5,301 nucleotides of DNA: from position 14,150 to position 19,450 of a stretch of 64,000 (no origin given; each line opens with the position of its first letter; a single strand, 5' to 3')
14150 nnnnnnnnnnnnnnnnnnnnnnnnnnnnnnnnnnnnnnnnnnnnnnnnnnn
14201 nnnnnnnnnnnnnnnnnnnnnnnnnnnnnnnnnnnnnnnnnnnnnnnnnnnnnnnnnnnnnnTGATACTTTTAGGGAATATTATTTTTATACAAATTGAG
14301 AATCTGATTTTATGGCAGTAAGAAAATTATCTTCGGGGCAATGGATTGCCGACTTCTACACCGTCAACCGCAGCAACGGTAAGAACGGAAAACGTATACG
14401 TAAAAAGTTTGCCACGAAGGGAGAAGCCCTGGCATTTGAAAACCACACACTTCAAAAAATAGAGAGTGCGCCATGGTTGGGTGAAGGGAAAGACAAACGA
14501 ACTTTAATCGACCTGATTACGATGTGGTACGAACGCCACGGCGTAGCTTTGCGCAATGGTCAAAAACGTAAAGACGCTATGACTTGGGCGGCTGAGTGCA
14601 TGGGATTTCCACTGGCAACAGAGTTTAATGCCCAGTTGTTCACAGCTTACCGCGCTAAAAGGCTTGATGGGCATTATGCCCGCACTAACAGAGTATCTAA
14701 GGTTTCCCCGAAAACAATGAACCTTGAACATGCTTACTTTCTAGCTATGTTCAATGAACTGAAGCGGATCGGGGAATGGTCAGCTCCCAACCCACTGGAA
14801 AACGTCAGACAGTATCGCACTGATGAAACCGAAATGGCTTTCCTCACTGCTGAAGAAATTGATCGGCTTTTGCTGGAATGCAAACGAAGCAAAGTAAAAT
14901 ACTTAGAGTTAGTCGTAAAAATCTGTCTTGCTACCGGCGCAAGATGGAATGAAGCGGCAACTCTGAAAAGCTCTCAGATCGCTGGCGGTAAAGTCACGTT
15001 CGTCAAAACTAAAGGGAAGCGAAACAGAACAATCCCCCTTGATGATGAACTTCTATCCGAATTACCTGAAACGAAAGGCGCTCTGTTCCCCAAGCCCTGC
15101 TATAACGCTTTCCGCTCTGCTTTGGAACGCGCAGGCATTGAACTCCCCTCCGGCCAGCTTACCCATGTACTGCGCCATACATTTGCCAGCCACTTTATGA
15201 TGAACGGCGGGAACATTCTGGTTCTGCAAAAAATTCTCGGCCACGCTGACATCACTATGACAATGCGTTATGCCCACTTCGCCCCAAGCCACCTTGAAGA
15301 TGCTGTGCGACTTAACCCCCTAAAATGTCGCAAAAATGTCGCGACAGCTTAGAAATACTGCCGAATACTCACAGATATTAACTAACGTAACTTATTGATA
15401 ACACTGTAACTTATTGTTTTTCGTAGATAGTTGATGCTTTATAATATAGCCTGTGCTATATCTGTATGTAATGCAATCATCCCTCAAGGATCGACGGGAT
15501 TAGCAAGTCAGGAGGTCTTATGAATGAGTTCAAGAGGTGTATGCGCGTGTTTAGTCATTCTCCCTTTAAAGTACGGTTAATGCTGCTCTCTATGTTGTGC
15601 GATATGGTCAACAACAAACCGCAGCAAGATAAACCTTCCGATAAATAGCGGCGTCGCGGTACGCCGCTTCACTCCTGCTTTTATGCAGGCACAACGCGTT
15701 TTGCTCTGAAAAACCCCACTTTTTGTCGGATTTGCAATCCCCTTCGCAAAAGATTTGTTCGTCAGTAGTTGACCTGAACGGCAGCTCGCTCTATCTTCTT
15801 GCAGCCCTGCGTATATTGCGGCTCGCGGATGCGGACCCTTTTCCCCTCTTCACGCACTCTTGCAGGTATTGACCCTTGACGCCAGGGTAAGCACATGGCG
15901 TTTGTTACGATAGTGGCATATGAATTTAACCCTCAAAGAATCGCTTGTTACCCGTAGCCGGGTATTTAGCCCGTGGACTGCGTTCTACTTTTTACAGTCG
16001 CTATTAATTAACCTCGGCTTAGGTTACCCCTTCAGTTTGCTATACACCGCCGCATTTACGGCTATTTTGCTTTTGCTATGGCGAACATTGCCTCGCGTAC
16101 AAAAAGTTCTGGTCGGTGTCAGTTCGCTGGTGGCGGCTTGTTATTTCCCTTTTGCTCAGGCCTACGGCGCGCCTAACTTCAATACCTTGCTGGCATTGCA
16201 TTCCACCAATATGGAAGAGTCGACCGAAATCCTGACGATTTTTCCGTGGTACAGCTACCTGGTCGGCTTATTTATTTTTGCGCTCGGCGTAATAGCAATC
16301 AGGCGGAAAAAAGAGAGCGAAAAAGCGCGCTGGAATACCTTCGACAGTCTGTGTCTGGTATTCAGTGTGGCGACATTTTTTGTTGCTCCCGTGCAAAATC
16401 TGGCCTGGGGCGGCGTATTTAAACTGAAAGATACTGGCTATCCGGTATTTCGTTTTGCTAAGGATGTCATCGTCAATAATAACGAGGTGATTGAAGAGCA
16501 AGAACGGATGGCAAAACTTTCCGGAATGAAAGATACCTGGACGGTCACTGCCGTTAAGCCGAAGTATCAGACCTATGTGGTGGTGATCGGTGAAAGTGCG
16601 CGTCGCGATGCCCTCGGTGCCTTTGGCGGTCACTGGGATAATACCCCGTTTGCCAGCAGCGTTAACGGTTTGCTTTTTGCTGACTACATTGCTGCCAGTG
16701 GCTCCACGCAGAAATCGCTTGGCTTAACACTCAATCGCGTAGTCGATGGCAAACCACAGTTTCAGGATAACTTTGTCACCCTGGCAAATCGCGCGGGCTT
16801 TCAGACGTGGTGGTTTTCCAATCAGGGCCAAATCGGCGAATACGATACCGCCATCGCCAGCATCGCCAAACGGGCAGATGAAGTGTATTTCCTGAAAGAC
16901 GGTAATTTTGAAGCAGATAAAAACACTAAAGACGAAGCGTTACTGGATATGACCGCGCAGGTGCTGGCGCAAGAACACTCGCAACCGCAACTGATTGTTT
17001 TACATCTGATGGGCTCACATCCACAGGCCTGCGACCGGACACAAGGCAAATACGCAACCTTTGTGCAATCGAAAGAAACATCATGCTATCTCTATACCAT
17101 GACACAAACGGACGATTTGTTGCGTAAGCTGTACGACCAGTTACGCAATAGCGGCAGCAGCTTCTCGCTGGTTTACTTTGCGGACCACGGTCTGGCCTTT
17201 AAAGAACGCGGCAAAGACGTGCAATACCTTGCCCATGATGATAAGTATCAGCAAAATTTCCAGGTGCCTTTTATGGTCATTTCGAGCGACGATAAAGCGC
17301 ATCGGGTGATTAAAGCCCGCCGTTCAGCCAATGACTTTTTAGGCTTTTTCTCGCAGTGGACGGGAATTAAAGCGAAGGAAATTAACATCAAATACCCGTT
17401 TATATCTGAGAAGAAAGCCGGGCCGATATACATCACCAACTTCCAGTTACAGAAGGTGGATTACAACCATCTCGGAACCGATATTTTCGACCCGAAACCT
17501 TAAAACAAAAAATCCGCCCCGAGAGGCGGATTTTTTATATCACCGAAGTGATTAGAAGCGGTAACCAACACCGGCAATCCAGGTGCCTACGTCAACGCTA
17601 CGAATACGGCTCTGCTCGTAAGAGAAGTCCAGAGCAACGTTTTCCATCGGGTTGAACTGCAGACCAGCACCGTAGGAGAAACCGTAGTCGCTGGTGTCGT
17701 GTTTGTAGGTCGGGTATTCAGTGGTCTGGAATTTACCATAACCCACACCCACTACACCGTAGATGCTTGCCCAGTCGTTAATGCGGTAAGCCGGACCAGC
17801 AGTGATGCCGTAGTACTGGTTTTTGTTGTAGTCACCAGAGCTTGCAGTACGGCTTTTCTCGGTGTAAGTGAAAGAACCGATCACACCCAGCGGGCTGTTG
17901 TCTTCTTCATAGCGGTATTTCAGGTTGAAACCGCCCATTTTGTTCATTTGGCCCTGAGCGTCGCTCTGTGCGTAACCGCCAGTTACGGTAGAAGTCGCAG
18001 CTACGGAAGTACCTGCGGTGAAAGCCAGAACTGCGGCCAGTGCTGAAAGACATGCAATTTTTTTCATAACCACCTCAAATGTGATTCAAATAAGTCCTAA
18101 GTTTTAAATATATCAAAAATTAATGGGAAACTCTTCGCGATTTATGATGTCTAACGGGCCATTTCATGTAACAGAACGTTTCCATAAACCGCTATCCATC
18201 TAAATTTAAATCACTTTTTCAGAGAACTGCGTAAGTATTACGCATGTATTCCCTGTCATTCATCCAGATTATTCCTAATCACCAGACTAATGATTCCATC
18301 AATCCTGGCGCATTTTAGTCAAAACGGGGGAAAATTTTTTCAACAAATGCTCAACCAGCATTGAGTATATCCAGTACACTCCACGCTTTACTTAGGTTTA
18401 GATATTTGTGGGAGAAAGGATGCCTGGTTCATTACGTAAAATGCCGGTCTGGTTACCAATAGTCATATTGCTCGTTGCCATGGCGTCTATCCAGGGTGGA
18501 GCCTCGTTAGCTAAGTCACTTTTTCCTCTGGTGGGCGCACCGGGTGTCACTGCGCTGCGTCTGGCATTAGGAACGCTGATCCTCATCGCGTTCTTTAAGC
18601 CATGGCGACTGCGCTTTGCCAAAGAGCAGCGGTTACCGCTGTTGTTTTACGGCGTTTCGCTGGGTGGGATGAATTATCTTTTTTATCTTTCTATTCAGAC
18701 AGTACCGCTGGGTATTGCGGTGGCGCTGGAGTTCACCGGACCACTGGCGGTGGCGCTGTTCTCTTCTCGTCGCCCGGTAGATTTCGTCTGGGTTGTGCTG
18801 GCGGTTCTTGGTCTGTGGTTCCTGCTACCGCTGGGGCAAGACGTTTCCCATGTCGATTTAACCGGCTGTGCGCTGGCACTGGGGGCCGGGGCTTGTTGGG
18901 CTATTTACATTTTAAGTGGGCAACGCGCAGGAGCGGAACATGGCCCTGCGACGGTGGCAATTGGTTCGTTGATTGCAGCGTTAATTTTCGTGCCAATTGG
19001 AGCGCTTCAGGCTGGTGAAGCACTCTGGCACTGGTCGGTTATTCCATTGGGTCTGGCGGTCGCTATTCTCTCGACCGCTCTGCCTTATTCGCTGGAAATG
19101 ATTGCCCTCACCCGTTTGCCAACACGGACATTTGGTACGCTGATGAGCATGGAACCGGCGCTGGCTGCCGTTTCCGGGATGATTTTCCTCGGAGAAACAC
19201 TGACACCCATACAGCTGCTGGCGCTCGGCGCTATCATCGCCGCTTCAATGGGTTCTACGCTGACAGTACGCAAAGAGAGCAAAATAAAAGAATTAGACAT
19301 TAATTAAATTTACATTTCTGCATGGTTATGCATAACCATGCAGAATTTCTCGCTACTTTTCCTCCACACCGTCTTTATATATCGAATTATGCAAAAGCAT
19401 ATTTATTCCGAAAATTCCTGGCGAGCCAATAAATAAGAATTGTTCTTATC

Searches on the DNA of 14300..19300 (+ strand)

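Call 18: search_dna_similar(query=window:14300-19300:+, collection=ecoli_genomes, mode=near, max_rows=12)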
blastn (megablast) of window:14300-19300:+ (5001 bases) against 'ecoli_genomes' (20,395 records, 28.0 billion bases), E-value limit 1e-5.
Records with a match: 5422; places in all: 5425; records where one place covers at least 80% of the query: 29.
Genomes with a match: 5422 of 5426; with a place that covers at least 80% of the query: 29. Places per genome that has any: lowest 1, median 1, highest 2. On chromosomes: 5423 places; on plasmids: 2.
Best place of each record, by identity: >=99% 5; 95-99% 5417.
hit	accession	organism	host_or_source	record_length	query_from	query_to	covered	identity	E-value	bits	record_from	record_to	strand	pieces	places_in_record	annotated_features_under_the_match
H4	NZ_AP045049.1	Escherichia coli strain JNE25-001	Homo sapiens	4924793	1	5001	100%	98.4%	0e+0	8781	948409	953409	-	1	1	opgE: phosphoethanolamine transferase | phage integrase | rhtA: threonine/homoserine exporter RhtA | ompX: outer membrane protein OmpX | mntS: manganase accumulation protein MntS | and 1 other names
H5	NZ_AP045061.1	Escherichia coli strain JNE12-007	Homo sapiens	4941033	1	5001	100%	98.4%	0e+0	8781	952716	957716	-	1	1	opgE: phosphoethanolamine transferase | phage integrase | rhtA: threonine/homoserine exporter RhtA | ompX: outer membrane protein OmpX | mntS: manganase accumulation protein MntS | and 1 other names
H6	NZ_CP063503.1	Escherichia coli strain EH09-18-41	Homo sapiens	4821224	38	5001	99%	97.7%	0e+0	8547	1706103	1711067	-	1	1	opgE: phosphoethanolamine transferase | phage integrase | rhtA: threonine/homoserine exporter RhtA | ompX: outer membrane protein OmpX | mntS: manganase accumulation protein MntS | and 1 other names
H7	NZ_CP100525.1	Escherichia coli strain LH13-b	Gallus gallus domesticus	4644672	8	5001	100%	97.1%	0e+0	8431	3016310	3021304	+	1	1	opgE: phosphoethanolamine transferase | phage integrase | rhtA: threonine/homoserine exporter RhtA | ompX: outer membrane protein OmpX | mntS: manganase accumulation protein MntS | and 1 other names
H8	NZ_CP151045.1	Escherichia coli strain 20KM0223N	Dog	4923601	38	5001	99%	97.2%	0e+0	8397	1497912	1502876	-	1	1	opgE: phosphoethanolamine transferase | tyrosine-type recombinase/integrase | rhtA: threonine/homoserine exporter RhtA | ompX: outer membrane protein OmpX | mntS: manganase accumulation protein MntS | and 1 other names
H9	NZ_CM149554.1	Escherichia coli strain MEI148-20EC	Soil surface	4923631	38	5001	99%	97.2%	0e+0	8397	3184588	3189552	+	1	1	opgE: phosphoethanolamine transferase | phage integrase | rhtA: threonine/homoserine exporter RhtA | ompX: outer membrane protein OmpX | mntS: manganase accumulation protein MntS | and 1 other names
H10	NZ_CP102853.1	Escherichia coli strain 573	Gallus gallus (chicken)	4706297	38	5001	99%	97.2%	0e+0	8392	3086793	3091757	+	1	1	opgE: phosphoethanolamine transferase | phage integrase | rhtA: threonine/homoserine exporter RhtA | ompX: outer membrane protein OmpX | mntS: manganase accumulation protein MntS | and 1 other names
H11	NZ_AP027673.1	Escherichia coli strain PSS-07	Homo sapiens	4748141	38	5001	99%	97.2%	0e+0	8386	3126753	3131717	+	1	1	opgE: phosphoethanolamine transferase | phage integrase | rhtA: threonine/homoserine exporter RhtA | ompX: outer membrane protein OmpX | mntS: manganase accumulation protein MntS | and 1 other names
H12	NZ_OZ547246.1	Escherichia coli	Homo sapiens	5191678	38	5001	99%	97.1%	0e+0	8383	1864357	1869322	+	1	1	opgE: phosphoethanolamine transferase | phage integrase | rhtA: threonine/homoserine exporter RhtA | ompX: outer membrane protein OmpX | mntS: manganase accumulation protein MntS | and 1 other names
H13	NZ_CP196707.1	Escherichia coli strain EC101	Bovine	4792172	38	5001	99%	97.1%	0e+0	8375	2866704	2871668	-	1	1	opgE: phosphoethanolamine transferase | phage integrase | rhtA: threonine/homoserine exporter RhtA | ompX: outer membrane protein OmpX | mntS: manganase accumulation protein MntS | and 1 other names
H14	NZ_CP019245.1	Escherichia coli strain Combat13F7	Homo sapiens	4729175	38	5001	99%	96.7%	0e+0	8270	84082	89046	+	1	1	opgE: phosphoethanolamine transferase | phage integrase | rhtA: threonine/homoserine exporter RhtA | ompX: outer membrane protein OmpX | mntS: manganase accumulation protein MntS | and 1 other names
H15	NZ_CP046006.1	Escherichia coli strain 1919D3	swine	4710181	38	5001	99%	96.7%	0e+0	8270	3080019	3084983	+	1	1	opgE: phosphoethanolamine transferase | phage integrase | rhtA: threonine/homoserine exporter RhtA | ompX: outer membrane protein OmpX | mntS: manganase accumulation protein MntS | and 1 other names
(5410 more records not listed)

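Call 45: get_annotated_region(hit=H6, flank=6000)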
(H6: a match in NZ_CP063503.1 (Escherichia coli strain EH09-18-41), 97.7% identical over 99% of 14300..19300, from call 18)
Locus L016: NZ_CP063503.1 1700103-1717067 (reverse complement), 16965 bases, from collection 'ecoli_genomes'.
description: Escherichia coli strain EH09-18-41 chromosome, complete genome
organism: Escherichia coli strain EH09-18-41 (NCBI taxid 562)
replicon: chromosome; assembly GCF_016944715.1
host: Homo sapiens; source: rectal swab; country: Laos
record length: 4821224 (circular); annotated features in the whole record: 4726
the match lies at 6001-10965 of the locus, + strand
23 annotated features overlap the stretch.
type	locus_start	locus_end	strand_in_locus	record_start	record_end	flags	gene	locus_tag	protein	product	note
CDS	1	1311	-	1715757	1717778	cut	-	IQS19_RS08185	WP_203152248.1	replication endonuclease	-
CDS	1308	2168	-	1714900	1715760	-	-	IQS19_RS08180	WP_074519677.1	DNA adenine methylase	-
CDS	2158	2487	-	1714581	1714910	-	-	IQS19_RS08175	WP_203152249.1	DUF3850 domain-containing protein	-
CDS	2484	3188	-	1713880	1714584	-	-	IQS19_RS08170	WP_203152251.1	3'-5' exonuclease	-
CDS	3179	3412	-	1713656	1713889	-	-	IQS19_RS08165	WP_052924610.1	DUF2732 family protein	-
CDS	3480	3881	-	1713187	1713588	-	-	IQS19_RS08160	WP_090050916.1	hypothetical protein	-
CDS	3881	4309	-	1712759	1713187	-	-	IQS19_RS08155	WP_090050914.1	hypothetical protein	-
CDS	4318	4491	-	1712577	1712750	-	-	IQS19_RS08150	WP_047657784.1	phage filamentation protein Fil family protein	-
CDS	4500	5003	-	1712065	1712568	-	-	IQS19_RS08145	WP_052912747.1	phage regulatory CII family protein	-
CDS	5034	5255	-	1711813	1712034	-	-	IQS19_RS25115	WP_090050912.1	regulator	-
CDS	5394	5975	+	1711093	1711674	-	-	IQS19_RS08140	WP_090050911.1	phage repressor protein CI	-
CDS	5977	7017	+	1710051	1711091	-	-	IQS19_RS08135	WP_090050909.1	phage integrase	-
CDS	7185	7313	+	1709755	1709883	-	mntS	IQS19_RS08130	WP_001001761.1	manganase accumulation protein MntS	-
CDS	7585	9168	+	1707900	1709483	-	opgE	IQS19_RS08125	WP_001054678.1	phosphoethanolamine transferase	-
CDS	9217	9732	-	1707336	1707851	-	ompX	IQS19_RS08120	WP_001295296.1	outer membrane protein OmpX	-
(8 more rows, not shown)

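Call 46: get_annotated_region(hit=H8, flank=6000)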
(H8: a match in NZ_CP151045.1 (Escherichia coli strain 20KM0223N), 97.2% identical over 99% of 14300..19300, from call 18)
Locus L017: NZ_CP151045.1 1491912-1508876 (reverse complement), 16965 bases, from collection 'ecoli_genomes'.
description: Escherichia coli strain 20KM0223N chromosome, complete genome
organism: Escherichia coli strain 20KM0223N (NCBI taxid 562)
replicon: chromosome; assembly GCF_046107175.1
host: Dog; source: Rectal; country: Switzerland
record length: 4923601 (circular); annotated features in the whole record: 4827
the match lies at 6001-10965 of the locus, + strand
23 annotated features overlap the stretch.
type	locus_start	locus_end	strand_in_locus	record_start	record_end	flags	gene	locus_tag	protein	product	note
CDS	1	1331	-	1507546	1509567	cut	-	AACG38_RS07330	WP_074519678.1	replication endonuclease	-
CDS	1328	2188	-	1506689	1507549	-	-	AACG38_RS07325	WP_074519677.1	Dam family site-specific DNA-(adenine-N6)-methyltransferase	-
CDS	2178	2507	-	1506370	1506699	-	-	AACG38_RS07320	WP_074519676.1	DUF3850 domain-containing protein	-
CDS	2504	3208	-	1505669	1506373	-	-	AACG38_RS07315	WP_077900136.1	3'-5' exonuclease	-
CDS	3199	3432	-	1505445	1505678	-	-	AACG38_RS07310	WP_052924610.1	DUF2732 family protein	-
CDS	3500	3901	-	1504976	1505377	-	-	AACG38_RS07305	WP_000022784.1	hypothetical protein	-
CDS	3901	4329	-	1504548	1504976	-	-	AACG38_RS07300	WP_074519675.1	hypothetical protein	-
CDS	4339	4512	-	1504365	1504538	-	-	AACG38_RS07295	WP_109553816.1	phage filamentation protein Fil family protein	-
CDS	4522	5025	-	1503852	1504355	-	-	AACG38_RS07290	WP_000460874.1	phage regulatory CII family protein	-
CDS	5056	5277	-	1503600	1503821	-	-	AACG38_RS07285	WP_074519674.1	regulator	-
CDS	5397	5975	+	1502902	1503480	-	-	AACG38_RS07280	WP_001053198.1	phage repressor protein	-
CDS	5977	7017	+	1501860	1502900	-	-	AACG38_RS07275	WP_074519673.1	tyrosine-type recombinase/integrase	-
CDS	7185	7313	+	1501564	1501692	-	mntS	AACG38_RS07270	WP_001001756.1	manganase accumulation protein MntS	-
CDS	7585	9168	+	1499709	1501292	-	opgE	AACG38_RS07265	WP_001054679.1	phosphoethanolamine transferase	-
CDS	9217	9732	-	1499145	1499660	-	ompX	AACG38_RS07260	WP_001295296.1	outer membrane protein OmpX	-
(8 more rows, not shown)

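Call 47: get_annotated_region(hit=H14, flank=6000)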
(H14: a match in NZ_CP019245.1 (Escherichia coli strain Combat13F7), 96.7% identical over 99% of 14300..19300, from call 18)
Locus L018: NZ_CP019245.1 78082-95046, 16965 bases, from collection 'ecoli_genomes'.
description: Escherichia coli strain Combat13F7 chromosome, complete genome
organism: Escherichia coli strain Combat13F7 (NCBI taxid 562)
replicon: chromosome; assembly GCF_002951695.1
host: Homo sapiens; source: urine; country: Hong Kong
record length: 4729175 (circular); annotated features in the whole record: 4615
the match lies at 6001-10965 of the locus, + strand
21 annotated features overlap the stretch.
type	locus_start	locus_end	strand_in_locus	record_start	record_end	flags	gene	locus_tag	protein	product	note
CDS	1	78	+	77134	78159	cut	-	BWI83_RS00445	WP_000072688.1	hypothetical protein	-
CDS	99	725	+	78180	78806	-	-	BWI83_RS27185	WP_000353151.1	DUF6338 family protein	-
CDS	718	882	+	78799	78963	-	-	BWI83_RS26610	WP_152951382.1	hypothetical protein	-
CDS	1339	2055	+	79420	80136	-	-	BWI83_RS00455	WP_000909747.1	hypothetical protein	-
CDS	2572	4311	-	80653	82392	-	-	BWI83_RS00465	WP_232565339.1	hypothetical protein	-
CDS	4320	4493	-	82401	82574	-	-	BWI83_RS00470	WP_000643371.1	phage filamentation protein Fil family protein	-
CDS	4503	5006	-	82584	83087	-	-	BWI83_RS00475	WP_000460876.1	phage regulatory CII family protein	-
CDS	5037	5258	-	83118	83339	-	-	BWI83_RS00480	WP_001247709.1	hypothetical protein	-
CDS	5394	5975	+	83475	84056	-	-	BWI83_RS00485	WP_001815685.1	phage repressor protein CI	-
CDS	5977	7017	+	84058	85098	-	-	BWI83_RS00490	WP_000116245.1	phage integrase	-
CDS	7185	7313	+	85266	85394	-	mntS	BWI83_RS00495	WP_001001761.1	manganase accumulation protein MntS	-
CDS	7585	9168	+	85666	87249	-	opgE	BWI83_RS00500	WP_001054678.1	phosphoethanolamine transferase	-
CDS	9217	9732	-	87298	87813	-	ompX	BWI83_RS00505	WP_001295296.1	outer membrane protein OmpX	-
CDS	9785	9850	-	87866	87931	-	-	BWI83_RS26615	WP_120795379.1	protein YliM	-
CDS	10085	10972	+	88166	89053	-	rhtA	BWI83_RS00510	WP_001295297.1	threonine/homoserine exporter RhtA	-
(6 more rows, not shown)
